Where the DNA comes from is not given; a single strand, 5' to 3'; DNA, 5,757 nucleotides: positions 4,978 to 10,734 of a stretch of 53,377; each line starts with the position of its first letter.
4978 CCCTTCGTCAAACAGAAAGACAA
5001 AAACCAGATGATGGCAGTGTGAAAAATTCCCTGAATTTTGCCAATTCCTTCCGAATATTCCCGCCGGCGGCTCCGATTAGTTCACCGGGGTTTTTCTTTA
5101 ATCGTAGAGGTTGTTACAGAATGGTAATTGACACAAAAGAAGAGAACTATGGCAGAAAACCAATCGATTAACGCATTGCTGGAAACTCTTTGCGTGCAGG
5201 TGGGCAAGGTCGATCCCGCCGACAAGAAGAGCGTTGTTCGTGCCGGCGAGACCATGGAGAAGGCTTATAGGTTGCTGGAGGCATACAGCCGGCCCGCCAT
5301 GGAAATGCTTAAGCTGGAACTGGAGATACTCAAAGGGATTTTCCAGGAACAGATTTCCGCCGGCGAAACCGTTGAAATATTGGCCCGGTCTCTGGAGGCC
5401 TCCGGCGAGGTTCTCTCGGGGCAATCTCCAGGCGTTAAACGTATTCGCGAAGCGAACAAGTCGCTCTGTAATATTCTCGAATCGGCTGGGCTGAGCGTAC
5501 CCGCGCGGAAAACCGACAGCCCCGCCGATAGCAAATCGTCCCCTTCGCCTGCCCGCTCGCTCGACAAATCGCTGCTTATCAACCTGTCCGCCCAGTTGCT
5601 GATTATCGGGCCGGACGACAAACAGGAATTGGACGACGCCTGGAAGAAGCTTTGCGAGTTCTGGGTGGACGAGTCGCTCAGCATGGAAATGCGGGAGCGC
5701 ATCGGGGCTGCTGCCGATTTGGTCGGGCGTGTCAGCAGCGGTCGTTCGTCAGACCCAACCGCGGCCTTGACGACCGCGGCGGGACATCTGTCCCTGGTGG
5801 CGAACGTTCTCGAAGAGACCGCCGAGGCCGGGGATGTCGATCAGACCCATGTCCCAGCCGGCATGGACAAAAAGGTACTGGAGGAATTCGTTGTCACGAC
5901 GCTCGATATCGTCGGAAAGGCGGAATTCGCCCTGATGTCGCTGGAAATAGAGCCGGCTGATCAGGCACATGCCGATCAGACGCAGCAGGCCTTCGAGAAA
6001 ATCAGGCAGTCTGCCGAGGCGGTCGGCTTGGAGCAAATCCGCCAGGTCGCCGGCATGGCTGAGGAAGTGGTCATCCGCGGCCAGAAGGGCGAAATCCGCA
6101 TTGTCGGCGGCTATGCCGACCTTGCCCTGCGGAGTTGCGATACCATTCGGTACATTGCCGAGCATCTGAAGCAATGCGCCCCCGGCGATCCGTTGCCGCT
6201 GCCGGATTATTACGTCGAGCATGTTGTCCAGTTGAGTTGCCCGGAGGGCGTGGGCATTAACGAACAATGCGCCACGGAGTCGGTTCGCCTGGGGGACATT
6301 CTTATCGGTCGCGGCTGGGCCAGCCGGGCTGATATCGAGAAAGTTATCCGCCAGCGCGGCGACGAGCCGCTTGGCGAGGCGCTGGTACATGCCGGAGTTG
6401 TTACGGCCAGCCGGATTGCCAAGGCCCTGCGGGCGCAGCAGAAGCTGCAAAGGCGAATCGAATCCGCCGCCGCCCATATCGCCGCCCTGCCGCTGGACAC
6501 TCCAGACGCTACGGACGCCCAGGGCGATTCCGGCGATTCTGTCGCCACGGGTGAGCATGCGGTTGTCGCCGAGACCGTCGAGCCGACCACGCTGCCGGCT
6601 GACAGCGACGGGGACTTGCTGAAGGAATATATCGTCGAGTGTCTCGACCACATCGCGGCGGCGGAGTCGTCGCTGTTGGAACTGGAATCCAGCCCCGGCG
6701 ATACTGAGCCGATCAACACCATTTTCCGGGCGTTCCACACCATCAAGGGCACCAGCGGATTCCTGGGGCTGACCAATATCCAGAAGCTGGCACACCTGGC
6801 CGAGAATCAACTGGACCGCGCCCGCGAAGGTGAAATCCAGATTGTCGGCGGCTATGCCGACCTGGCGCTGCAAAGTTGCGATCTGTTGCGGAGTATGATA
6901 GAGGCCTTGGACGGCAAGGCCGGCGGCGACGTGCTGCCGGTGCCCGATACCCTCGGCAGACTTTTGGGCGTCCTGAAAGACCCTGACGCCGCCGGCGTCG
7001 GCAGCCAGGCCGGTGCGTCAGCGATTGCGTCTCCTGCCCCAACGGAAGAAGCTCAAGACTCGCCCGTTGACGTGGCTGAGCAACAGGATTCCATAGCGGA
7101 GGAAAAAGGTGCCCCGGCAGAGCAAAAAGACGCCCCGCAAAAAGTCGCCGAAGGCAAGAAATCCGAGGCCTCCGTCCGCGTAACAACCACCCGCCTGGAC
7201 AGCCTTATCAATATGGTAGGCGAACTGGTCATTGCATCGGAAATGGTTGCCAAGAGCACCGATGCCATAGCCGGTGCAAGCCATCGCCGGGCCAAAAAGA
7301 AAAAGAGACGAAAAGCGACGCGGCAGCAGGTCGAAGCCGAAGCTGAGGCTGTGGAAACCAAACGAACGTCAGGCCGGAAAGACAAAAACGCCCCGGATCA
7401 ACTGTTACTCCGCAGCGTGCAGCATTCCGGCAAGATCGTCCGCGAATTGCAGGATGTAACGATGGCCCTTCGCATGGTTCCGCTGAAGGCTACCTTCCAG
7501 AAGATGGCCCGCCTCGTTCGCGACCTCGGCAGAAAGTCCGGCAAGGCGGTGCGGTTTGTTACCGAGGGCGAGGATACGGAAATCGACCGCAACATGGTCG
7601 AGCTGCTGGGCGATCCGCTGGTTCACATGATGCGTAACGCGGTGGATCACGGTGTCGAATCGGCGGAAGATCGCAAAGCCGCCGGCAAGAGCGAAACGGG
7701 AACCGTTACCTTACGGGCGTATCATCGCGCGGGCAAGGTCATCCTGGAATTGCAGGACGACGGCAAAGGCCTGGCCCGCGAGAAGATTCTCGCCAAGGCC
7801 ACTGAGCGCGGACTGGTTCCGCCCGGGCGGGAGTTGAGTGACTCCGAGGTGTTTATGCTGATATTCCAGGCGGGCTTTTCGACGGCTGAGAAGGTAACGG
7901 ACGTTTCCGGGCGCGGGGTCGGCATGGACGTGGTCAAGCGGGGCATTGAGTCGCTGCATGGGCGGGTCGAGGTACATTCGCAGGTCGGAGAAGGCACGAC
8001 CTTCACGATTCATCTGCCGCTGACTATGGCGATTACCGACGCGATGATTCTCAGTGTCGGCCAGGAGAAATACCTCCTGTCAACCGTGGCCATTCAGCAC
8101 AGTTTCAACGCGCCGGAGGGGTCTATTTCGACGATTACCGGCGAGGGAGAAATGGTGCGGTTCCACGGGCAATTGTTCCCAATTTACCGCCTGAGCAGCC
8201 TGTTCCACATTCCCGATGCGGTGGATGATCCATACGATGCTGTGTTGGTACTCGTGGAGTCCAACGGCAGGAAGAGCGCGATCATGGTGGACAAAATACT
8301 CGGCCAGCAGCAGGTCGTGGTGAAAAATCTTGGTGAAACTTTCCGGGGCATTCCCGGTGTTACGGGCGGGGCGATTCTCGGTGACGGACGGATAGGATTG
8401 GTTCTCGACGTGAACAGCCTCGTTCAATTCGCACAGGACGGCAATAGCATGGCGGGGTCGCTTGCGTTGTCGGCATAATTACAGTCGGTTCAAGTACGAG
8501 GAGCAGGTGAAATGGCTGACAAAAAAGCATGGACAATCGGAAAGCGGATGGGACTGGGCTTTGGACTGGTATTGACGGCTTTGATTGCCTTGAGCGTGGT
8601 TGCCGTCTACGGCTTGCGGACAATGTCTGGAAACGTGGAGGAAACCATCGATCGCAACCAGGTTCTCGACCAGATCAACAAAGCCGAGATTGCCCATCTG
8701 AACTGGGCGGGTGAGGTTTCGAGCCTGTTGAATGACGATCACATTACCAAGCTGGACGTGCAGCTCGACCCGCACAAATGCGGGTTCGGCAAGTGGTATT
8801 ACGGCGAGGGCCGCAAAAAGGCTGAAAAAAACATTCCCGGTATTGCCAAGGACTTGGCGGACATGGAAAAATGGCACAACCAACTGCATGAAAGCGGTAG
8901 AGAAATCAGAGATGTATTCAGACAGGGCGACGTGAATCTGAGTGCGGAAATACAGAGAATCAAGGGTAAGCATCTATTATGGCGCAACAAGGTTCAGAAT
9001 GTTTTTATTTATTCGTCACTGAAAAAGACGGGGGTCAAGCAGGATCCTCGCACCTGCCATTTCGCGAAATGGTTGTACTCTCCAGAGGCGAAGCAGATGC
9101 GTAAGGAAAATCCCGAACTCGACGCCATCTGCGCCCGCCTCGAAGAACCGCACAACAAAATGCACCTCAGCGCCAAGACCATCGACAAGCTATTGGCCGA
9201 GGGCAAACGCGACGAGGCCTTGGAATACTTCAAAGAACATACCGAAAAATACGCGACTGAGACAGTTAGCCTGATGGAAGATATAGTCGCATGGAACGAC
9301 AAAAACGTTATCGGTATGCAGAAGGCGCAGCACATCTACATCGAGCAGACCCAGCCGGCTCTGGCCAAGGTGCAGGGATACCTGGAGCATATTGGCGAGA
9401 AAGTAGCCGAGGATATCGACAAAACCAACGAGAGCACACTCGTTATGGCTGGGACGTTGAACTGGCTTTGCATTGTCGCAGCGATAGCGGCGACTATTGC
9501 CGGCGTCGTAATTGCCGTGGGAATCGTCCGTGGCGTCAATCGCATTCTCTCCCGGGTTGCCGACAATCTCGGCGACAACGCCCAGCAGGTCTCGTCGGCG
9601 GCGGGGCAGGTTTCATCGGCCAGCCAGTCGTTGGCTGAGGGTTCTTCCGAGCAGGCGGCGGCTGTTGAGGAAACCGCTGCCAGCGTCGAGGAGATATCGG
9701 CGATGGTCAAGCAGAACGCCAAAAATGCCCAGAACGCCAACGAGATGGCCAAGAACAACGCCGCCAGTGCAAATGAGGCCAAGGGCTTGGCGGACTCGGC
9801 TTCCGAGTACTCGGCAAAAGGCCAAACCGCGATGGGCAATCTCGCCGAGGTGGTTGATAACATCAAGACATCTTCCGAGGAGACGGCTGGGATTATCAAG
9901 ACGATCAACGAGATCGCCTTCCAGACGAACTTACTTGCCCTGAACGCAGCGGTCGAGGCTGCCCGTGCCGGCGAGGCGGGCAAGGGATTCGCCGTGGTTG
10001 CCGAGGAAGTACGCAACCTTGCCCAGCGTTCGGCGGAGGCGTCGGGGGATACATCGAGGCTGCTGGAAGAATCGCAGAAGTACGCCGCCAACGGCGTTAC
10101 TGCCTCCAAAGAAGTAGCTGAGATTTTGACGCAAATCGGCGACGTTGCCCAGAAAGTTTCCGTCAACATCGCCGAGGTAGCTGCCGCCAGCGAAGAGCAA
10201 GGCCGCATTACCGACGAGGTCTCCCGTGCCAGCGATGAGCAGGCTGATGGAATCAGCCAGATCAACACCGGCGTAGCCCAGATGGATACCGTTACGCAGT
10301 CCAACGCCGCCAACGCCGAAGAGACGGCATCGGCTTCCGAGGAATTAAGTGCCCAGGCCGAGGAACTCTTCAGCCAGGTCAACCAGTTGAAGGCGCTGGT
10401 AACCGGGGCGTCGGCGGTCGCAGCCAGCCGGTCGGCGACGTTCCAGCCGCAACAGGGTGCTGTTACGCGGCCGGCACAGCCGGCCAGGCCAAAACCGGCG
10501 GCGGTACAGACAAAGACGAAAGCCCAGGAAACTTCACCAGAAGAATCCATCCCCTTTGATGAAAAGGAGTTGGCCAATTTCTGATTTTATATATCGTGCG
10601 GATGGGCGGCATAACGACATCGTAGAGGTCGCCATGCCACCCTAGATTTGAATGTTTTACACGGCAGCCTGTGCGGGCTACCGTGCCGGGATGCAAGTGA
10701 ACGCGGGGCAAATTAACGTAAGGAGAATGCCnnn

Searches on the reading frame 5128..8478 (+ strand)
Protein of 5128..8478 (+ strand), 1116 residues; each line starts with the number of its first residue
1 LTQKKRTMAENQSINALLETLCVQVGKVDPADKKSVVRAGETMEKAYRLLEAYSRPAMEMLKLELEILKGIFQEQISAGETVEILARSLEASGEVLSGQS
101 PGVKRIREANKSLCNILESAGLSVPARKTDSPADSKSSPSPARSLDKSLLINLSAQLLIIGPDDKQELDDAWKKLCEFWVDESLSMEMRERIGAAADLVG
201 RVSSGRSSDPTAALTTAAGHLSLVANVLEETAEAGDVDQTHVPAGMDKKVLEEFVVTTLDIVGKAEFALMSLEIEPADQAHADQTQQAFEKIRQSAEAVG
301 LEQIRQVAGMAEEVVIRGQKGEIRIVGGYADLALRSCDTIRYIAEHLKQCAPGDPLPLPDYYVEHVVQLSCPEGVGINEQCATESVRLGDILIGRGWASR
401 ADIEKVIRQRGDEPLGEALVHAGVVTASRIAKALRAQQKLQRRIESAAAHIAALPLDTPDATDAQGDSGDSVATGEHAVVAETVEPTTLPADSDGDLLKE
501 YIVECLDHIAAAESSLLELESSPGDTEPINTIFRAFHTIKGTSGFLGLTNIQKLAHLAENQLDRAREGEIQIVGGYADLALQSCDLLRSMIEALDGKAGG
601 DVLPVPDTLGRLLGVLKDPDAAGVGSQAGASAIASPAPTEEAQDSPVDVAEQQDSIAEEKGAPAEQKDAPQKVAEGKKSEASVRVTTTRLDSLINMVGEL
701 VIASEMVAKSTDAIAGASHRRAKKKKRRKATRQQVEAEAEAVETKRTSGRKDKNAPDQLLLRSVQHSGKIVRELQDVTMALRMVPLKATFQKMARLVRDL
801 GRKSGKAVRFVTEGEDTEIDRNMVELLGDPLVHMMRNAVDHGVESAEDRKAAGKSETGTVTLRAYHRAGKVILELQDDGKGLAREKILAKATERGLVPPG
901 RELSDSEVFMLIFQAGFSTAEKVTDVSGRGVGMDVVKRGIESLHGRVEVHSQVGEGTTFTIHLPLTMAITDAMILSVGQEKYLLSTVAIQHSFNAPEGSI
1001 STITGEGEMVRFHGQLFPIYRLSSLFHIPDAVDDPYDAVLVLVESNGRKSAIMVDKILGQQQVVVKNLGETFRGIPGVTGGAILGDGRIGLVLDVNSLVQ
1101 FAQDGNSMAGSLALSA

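Call 42: search_protein_families(library=pfam, proteins=[window:5128-8478:+], max_evalue=0.001)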
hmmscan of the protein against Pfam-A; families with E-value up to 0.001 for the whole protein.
window:5128-8478:+ (1116 aa): 4 families
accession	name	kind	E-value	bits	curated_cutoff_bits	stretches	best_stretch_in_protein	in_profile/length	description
PF02518.31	HATPase_c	-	3.5e-20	72.9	26.4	1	829-966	4-110/111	Histidine kinase-, DNA gyrase B-, and HSP90-like ATPase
PF01584.24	CheW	-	1.7e-18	67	23.5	1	972-1100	2-135/138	CheW-like domain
PF01627.28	Hpt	-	4e-18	65.9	24.6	1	496-595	1-82/84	Hpt domain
PF02895.20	H-kinase_dim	-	1.6e-10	41.7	23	1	681-780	2-67/68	Signal transducing histidine kinase, homodimeric domain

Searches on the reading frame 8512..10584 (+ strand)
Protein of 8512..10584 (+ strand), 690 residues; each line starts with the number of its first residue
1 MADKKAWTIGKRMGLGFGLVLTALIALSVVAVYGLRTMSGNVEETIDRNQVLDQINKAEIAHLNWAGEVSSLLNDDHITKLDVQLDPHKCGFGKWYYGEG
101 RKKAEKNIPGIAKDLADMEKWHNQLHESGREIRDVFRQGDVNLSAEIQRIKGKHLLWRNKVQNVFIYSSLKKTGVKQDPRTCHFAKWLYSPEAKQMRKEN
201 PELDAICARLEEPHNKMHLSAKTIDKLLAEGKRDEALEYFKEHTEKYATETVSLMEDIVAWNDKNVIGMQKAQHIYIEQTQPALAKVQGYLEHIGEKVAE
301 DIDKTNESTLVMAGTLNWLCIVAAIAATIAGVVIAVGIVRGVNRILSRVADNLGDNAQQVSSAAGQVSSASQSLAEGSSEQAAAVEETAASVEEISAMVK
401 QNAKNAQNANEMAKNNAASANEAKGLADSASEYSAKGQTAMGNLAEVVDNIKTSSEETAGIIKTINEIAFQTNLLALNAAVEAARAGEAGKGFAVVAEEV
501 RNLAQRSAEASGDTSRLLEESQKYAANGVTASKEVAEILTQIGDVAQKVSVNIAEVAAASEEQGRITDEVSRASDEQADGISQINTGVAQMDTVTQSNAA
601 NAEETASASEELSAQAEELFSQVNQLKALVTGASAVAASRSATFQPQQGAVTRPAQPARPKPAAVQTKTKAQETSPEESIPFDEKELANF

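Call 42: search_protein_families(library=pfam, proteins=[window:8512-10584:+], max_evalue=0.001)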
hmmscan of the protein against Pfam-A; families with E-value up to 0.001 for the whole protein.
window:8512-10584:+ (690 aa): 2 families
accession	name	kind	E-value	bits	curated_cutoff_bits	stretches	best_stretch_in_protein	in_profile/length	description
PF00015.26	MCPsignal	-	9.3e-41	140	34.6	1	426-595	3-172/172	Methyl-accepting chemotaxis protein (MCP) signalling domain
PF13682.11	CZB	-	1.8e-24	86.3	29.4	2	62-132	1-63/64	Chemoreceptor zinc-binding domain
